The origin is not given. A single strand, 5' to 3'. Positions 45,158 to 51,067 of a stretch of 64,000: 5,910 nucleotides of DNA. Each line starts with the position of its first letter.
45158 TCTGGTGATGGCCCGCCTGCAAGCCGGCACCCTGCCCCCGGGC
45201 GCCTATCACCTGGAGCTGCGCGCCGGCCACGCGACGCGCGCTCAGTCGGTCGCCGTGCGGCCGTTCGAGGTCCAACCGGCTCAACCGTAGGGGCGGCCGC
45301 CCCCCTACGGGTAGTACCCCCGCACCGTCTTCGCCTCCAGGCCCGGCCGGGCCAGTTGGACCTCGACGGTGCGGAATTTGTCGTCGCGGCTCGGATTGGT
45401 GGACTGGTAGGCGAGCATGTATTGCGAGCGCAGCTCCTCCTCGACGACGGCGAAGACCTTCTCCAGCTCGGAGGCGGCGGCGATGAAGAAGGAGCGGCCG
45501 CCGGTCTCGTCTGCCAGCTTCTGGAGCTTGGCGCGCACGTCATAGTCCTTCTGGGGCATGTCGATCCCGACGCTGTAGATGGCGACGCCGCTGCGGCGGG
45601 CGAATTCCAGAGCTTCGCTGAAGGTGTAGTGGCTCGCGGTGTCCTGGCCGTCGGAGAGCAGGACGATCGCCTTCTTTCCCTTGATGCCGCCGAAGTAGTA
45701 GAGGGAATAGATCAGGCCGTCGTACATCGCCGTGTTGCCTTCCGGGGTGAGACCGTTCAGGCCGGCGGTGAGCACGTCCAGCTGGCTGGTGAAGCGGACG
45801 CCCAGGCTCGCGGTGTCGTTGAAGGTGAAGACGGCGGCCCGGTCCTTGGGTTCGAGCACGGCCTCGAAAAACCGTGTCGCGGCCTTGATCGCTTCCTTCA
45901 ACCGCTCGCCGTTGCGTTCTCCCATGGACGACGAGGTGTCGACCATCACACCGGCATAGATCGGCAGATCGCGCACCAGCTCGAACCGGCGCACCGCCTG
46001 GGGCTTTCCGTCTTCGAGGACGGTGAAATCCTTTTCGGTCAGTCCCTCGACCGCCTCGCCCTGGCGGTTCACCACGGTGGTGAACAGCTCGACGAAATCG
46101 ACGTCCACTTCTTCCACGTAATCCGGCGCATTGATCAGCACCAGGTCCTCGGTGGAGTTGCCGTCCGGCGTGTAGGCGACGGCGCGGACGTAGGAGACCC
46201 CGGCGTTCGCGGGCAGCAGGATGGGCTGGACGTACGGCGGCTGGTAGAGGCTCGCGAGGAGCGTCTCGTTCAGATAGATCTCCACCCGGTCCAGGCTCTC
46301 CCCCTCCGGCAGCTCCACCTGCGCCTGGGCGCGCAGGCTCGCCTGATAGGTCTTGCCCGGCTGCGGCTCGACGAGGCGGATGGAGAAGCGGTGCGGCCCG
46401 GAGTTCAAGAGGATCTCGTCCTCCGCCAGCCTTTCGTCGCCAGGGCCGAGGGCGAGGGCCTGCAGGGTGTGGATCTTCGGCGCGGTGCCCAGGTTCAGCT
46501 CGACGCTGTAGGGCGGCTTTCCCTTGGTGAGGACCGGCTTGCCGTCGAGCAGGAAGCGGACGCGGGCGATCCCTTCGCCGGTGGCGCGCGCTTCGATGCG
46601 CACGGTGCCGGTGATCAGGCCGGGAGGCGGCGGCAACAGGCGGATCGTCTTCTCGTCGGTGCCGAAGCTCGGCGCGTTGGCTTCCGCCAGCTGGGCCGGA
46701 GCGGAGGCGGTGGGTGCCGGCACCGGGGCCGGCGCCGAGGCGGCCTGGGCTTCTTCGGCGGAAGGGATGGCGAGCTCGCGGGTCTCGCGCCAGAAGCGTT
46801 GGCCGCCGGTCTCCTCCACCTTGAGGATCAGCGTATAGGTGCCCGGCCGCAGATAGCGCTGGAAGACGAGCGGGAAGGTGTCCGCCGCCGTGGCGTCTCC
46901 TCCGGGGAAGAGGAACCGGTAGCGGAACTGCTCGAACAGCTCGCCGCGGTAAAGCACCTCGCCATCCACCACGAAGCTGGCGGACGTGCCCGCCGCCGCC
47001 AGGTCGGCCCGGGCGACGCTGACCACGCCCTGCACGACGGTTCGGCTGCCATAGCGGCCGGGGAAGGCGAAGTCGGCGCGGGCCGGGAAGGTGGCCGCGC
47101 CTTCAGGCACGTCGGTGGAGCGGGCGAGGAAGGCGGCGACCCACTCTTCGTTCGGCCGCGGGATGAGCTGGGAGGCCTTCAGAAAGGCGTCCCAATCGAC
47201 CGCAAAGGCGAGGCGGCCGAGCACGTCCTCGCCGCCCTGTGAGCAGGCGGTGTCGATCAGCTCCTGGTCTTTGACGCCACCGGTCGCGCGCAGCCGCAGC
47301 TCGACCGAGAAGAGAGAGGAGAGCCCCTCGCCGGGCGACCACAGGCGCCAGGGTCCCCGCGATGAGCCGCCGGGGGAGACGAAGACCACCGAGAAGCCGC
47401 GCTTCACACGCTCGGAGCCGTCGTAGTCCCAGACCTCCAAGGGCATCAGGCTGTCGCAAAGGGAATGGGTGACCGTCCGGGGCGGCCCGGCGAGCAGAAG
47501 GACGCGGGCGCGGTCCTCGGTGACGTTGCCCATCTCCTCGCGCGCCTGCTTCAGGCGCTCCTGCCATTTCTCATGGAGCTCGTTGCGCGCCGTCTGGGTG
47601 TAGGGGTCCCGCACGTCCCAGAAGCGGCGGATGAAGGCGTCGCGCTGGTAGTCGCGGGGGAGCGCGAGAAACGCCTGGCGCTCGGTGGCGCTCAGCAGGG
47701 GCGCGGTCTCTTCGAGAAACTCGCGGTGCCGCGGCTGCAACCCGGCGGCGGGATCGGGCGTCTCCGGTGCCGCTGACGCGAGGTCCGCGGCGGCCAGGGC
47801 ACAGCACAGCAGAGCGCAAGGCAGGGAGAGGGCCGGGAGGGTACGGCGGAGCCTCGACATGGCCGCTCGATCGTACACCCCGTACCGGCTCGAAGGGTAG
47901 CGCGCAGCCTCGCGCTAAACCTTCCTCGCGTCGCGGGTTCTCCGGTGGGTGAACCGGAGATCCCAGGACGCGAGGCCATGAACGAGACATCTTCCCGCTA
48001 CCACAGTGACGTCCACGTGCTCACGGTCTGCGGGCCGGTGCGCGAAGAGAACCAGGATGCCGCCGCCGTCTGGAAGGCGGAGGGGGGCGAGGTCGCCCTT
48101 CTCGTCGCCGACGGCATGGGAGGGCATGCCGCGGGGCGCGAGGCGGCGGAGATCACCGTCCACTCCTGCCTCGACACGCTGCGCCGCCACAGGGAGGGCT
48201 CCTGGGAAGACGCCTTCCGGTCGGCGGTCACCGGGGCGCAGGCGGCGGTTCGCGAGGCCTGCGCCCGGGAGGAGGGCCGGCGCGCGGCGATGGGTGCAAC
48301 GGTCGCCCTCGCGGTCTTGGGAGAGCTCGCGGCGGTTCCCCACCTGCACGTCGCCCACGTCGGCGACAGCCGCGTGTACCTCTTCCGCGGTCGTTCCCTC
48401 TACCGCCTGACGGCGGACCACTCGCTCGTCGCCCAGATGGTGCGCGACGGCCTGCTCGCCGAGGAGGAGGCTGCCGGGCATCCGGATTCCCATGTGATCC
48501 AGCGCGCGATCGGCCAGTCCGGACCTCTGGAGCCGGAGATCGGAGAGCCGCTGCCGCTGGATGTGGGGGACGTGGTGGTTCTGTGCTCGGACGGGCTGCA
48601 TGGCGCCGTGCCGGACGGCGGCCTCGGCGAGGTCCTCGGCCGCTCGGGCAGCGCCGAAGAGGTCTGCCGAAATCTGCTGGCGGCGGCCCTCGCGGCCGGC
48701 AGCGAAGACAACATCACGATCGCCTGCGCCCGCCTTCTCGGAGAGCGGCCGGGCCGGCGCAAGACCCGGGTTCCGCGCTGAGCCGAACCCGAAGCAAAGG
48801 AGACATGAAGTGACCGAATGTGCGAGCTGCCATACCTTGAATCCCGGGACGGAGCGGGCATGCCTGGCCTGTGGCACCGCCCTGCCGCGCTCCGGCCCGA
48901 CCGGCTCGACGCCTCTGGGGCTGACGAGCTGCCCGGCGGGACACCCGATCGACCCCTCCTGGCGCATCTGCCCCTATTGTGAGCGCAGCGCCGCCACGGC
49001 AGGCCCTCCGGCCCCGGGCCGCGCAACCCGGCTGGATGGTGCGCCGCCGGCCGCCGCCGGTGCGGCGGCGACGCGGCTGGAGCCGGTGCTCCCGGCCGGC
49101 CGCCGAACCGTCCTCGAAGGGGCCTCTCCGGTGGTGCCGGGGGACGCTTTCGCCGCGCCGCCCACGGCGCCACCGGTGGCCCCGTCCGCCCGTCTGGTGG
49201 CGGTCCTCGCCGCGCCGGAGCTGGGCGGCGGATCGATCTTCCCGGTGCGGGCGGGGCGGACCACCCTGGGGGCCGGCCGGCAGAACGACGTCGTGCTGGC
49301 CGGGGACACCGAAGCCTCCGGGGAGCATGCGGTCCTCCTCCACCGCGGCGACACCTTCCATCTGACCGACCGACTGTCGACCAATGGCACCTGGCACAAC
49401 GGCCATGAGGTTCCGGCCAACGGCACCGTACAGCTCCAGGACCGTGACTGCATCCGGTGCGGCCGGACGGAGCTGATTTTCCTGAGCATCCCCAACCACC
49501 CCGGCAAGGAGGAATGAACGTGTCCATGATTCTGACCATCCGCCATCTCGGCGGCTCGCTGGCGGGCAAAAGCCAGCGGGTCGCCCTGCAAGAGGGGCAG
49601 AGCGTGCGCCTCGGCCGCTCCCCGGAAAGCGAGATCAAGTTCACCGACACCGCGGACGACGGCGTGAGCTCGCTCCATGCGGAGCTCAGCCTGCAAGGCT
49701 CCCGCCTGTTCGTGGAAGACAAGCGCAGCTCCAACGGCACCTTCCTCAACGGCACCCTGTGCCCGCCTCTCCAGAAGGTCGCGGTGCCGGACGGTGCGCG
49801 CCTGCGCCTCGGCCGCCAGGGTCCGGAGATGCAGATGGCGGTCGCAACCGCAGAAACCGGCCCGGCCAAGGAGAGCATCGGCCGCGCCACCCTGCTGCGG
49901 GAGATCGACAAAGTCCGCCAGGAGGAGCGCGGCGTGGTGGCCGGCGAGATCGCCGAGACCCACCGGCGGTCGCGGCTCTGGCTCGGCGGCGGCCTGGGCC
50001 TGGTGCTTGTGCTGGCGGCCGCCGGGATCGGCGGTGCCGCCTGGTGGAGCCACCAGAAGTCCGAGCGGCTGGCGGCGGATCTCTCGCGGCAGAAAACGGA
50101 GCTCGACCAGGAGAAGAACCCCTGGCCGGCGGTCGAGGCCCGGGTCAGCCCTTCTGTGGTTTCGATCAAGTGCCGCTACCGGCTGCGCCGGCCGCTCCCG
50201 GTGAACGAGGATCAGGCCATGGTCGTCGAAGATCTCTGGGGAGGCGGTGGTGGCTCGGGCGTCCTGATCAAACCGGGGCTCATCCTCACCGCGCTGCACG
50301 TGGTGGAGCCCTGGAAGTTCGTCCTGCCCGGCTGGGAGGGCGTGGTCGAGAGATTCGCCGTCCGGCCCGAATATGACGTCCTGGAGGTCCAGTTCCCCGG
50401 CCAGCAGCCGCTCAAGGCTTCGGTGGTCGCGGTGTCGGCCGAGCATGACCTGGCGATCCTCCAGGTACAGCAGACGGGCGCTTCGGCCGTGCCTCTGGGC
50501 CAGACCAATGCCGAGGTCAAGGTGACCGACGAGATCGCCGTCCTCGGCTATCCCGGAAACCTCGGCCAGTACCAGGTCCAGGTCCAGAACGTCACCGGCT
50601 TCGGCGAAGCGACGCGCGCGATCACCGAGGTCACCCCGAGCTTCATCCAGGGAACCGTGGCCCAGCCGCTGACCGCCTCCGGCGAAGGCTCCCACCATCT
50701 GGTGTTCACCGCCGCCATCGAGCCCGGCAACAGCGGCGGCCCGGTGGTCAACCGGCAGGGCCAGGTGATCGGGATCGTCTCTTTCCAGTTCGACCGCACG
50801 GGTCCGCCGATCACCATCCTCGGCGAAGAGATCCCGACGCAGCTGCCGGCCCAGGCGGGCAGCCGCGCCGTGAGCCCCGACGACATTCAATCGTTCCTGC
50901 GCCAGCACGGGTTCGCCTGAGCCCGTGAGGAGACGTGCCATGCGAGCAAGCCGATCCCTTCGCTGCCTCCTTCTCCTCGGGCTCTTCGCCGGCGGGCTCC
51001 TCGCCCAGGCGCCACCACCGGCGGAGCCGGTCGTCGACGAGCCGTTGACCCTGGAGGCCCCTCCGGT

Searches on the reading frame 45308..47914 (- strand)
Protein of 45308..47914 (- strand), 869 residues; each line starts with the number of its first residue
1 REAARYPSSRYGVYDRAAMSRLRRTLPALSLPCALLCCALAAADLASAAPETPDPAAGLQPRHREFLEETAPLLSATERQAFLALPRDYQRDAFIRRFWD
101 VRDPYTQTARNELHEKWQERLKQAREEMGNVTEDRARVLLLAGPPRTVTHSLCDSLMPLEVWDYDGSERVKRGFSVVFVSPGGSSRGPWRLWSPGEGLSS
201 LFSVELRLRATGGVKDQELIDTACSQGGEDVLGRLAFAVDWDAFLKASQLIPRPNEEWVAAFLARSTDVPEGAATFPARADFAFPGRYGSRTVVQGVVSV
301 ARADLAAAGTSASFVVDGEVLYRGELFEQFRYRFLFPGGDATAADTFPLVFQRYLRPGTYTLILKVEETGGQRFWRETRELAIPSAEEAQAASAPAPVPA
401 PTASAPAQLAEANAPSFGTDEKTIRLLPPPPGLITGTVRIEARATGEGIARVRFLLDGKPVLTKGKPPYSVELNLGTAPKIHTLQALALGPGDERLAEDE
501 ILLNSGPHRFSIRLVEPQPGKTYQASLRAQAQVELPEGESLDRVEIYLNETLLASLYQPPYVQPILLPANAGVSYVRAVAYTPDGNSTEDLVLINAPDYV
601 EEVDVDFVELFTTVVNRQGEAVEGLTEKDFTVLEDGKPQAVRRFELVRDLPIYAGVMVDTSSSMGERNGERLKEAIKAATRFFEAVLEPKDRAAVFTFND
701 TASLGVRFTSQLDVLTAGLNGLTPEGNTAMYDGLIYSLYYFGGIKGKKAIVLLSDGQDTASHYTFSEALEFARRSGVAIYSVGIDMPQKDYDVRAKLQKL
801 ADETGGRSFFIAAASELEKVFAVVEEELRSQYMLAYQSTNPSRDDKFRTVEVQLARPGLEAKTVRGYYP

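Call 89: search_protein_families(library=pfam, proteins=[window:45308-47914:-], max_evalue=0.001)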
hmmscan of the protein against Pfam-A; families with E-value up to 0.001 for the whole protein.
window:45308-47914:- (869 aa): 4 families
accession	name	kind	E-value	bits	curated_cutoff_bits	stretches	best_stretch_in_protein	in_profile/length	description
PF00092.34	VWA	-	1.2e-13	52.1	23.8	1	657-821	5-172/174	von Willebrand factor type A domain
PF13519.12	VWA_2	-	8.8e-12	46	27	1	656-757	3-107/107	von Willebrand factor type A domain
PF17957.7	Big_7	-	2.6e-10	41.2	24.1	1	434-486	14-70/70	Bacterial Ig domain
PF13768.12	VWA_3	-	0.00052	20.5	27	1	657-808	6-153/155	von Willebrand factor type A domain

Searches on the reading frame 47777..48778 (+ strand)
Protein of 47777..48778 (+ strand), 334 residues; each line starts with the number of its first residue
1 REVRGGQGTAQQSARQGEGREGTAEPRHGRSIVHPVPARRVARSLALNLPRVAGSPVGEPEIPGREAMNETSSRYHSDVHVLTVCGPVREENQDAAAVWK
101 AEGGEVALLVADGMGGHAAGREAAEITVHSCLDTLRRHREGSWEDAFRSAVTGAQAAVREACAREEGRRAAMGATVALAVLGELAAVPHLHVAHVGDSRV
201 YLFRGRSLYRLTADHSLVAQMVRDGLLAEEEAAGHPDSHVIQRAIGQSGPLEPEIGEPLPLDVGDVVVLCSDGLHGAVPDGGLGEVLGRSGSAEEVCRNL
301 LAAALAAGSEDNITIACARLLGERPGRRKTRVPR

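Call 89: search_protein_families(library=pfam, proteins=[window:47777-48778:+], max_evalue=0.001)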
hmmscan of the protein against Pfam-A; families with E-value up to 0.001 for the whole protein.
window:47777-48778:+ (334 aa): 3 families
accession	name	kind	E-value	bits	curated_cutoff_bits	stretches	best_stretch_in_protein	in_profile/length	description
PF13672.11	PP2C_2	-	1.5e-16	61.1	24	1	90-276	10-176/209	Protein phosphatase 2C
PF00481.26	PP2C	-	1.4e-11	45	20.3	1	107-216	36-141/255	Protein phosphatase 2C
PF07228.17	SpoIIE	-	0.00042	20.7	25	0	259-319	118-190/192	Stage II sporulation protein E (SpoIIE)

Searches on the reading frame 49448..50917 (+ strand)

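Call 89: search_protein_families(library=pfam, proteins=[window:49448-50917:+], max_evalue=0.001)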
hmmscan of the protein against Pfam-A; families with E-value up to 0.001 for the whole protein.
window:49448-50917:+ (490 aa): 4 families
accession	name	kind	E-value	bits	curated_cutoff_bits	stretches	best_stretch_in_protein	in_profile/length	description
PF13365.12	Trypsin_2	-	1.3e-24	88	27.6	1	269-443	1-144/144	Trypsin-like peptidase domain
PF00498.31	FHA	-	3.5e-14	53.4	20.7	1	53-122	1-67/67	FHA domain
PF00089.32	Trypsin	-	8.7e-14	52.3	20.6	1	270-450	28-201/220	Trypsin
PF16697.10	Yop-YscD_cpl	-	1.5e-07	32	33.2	1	41-122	8-84/94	Inner membrane component of T3SS, cytoplasmic domain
